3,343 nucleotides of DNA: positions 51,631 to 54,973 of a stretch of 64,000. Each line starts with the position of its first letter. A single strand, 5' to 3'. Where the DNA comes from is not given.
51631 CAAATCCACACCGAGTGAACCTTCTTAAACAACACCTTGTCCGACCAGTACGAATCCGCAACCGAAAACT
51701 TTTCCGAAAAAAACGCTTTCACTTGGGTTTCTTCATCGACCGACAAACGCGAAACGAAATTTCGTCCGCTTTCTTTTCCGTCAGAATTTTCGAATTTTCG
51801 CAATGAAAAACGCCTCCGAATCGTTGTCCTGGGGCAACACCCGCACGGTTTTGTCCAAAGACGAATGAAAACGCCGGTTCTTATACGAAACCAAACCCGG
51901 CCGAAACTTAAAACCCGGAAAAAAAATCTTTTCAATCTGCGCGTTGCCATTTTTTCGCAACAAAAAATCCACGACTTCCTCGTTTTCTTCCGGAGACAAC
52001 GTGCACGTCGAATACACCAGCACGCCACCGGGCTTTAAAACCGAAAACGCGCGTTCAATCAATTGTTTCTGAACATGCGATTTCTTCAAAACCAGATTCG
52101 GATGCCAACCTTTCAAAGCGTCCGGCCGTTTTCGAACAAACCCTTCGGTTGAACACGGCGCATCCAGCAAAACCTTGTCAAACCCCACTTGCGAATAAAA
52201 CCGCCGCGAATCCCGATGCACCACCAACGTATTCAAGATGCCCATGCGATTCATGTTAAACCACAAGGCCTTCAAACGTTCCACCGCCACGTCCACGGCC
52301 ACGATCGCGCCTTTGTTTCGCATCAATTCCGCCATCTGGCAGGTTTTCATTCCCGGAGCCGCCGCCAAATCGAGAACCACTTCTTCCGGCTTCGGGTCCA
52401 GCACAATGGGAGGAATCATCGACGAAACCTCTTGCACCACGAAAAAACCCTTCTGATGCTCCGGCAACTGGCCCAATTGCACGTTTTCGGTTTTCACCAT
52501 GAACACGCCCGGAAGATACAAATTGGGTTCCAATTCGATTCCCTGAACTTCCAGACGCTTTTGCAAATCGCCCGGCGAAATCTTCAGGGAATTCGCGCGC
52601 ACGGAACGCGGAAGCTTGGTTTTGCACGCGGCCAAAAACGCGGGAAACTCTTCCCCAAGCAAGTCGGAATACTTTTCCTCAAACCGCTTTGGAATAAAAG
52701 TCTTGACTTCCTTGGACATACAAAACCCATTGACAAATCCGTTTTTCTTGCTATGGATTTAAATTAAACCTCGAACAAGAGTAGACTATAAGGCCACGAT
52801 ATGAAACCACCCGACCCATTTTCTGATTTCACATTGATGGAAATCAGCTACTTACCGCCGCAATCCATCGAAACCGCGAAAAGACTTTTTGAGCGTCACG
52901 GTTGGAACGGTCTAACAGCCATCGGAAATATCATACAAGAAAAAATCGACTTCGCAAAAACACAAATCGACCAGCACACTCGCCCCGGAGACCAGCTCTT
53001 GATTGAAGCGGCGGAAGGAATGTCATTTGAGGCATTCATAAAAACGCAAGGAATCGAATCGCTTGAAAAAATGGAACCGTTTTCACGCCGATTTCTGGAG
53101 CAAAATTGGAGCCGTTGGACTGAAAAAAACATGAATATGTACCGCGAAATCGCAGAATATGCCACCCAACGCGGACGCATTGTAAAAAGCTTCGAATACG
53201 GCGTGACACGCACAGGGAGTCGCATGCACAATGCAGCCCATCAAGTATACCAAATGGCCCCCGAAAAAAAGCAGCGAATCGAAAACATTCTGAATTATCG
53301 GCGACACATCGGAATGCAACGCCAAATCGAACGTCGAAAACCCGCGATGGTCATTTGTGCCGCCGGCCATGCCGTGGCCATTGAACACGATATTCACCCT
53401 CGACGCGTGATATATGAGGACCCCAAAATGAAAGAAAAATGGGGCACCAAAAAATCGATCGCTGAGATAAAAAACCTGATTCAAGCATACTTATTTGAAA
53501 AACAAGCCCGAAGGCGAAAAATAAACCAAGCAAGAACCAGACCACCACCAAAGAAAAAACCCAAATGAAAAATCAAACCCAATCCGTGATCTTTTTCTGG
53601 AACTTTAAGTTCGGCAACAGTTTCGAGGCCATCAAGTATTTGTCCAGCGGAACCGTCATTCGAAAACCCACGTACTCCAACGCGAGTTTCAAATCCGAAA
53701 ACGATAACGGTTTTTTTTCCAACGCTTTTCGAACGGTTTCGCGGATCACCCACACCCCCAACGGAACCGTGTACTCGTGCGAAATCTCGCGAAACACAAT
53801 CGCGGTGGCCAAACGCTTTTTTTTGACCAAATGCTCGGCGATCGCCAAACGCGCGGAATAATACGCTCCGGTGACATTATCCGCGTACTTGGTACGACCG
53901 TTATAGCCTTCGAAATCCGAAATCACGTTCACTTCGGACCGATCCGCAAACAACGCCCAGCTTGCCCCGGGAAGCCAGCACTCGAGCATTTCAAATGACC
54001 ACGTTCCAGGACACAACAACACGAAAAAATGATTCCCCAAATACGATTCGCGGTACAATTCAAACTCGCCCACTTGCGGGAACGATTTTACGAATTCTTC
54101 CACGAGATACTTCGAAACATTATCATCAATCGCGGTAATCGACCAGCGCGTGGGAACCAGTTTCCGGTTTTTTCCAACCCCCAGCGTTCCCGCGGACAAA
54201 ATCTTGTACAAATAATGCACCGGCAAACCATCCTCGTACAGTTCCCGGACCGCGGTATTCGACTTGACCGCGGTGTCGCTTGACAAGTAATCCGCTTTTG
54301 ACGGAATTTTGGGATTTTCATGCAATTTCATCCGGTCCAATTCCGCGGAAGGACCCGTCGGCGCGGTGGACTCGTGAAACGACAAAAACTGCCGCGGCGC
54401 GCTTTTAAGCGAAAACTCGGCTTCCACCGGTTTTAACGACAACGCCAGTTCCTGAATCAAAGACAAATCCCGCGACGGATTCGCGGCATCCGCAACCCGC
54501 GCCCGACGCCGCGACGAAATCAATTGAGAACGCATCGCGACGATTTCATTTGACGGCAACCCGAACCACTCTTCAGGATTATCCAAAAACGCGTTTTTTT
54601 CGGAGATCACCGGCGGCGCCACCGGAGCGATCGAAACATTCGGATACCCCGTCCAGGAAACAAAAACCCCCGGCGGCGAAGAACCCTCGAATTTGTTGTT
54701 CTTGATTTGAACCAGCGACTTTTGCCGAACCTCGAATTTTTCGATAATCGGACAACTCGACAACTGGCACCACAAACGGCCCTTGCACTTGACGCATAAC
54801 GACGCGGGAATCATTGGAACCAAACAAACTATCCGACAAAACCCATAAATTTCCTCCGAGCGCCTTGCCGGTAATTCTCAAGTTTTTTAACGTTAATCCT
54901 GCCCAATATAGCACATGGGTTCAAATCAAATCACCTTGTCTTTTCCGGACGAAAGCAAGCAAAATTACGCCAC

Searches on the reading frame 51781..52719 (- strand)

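Call 55: search_protein_families(library=pfam, proteins=[window:51781-52719:-], max_evalue=0.0001)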
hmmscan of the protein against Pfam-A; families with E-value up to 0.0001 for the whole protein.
window:51781-52719:- (312 aa): 6 families
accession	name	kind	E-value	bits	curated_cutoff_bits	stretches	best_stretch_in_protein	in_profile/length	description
PF01189.24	Methyltr_RsmB-F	-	1.9e-54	184.8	27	1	105-309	2-198/199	16S rRNA methyltransferase RsmB/F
PF17125.10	Methyltr_RsmF_N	-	5.8e-15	55.9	34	1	9-97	1-85/86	N-terminal domain of 16S rRNA methyltransferase RsmF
PF13847.12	Methyltransf_31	-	2.3e-08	34.3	27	1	111-240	3-113/145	Methyltransferase domain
PF22458.1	RsmF-B_ferredox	-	1.8e-06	28.5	27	1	13-74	5-66/74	Methyltr_RsmF/B-like, ferredoxin-like domain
PF02475.24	TRM5-TYW2_MTfase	-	1.4e-05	25.5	28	0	110-203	35-128/164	TRM5/TYW2 methyltransferase domain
PF01728.25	FtsJ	-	7e-05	23.3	24.1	0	110-255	20-153/181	FtsJ-like methyltransferase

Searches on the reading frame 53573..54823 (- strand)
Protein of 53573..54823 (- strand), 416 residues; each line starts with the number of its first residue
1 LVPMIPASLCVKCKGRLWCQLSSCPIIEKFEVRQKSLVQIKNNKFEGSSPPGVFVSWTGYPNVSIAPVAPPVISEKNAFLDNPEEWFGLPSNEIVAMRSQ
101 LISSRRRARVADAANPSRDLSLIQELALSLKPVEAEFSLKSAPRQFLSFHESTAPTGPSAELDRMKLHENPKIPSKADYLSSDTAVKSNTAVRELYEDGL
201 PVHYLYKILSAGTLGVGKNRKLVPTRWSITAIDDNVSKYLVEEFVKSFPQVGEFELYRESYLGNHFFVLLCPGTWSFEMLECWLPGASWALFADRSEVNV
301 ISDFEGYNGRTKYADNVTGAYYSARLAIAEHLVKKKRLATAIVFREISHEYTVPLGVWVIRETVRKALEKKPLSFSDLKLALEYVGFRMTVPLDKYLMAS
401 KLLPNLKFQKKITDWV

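Call 55: search_protein_families(library=pfam, proteins=[window:53573-54823:-], max_evalue=0.0001)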
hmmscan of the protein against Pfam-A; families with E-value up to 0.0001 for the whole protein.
window:53573-54823:- (416 aa): 2 families
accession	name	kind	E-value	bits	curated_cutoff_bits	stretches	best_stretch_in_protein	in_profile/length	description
PF04894.17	Nre_N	-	1.1e-91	307.8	25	1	19-289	2-269/270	Archaeal Nre, N-terminal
PF04895.17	Nre_C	-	2e-36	124.6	27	1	305-415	1-110/110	Archaeal Nre, C-terminal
